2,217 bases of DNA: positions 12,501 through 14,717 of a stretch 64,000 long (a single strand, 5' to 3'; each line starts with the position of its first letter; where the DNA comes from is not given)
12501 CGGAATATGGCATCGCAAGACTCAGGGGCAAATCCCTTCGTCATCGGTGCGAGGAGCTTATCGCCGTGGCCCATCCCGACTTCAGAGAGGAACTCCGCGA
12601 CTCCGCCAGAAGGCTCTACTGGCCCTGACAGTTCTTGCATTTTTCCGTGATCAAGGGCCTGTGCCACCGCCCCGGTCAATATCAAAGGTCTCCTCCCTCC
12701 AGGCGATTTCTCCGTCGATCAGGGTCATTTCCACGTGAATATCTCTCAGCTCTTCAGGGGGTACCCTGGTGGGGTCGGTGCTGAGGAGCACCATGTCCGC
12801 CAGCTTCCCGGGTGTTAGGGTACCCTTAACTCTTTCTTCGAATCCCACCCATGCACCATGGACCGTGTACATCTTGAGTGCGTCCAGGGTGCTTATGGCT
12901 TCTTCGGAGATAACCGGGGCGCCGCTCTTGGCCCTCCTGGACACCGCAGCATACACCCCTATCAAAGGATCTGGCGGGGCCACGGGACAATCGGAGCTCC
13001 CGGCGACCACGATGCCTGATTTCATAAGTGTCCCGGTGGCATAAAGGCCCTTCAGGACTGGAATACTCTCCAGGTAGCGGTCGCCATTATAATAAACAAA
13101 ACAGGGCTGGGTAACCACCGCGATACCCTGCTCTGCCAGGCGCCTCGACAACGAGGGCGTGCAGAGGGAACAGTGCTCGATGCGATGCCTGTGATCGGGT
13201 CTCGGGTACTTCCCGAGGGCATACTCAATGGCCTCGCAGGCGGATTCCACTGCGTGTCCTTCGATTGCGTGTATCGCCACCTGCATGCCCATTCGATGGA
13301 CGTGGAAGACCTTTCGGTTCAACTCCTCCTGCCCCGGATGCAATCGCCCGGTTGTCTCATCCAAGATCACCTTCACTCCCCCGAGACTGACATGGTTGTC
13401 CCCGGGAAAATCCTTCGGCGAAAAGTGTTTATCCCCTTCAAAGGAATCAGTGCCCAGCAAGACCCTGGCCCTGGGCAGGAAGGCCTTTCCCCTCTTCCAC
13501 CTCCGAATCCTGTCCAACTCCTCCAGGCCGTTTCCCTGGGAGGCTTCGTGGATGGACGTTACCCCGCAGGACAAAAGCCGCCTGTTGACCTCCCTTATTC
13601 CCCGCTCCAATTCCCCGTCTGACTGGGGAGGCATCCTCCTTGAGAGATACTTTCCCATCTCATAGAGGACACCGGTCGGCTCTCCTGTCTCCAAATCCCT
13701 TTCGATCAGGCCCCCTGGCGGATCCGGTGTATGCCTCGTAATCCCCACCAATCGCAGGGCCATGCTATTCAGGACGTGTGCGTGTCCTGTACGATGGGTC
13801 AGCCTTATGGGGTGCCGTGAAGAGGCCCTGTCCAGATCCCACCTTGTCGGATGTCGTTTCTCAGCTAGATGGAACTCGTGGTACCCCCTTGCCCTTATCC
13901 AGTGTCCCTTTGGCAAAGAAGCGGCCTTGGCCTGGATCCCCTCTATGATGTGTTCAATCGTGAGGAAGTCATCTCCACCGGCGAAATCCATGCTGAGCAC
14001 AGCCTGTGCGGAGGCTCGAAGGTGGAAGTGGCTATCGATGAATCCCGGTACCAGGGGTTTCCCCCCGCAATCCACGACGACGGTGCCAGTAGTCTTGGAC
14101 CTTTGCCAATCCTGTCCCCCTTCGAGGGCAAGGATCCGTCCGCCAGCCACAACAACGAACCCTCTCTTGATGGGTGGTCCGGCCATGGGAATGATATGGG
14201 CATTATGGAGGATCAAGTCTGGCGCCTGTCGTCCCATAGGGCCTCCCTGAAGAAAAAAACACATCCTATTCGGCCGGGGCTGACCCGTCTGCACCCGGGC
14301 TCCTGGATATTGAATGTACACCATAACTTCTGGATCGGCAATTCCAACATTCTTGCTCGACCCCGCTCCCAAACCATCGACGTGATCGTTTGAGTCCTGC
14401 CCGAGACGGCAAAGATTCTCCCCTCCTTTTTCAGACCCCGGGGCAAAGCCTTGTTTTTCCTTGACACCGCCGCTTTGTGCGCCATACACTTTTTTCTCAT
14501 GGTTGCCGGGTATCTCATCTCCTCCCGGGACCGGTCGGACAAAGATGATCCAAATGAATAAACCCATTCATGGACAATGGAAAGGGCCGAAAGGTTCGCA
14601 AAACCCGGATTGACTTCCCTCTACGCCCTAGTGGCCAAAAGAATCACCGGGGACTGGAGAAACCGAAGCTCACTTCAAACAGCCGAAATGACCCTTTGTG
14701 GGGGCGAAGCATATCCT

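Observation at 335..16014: Five promoters of identical geometry share the palindrome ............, suggesting a single-repressor regulon across the island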

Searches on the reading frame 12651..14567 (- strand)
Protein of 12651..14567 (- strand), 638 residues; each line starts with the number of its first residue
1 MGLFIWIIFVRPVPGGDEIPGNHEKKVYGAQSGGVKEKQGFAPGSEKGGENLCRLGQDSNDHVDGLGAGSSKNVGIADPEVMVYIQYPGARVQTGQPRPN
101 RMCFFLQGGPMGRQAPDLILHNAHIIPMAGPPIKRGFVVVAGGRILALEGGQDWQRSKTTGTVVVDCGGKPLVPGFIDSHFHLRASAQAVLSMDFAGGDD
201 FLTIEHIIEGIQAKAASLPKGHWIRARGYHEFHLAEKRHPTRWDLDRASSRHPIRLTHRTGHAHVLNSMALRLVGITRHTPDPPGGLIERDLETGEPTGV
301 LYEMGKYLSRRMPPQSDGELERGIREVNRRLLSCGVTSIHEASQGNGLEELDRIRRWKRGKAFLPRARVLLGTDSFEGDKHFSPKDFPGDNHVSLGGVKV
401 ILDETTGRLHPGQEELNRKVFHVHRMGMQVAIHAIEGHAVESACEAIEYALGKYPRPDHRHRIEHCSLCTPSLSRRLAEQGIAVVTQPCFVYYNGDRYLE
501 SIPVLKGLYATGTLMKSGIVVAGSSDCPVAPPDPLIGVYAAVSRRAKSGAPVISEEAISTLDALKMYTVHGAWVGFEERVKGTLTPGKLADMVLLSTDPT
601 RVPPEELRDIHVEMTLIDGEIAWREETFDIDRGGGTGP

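Call 13: search_protein_families(library=pfam, proteins=[window:12651-14567:-], max_evalue=0.01)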
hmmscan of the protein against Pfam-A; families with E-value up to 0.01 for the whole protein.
window:12651-14567:- (638 aa): 2 families
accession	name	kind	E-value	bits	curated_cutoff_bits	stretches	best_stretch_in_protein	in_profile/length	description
PF07969.17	Amidohydro_3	-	1.2e-85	289.3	29.7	1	164-621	2-470/472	Amidohydrolase family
PF01979.26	Amidohydro_1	-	5.7e-13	49.3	25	1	413-621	134-344/345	Amidohydrolase family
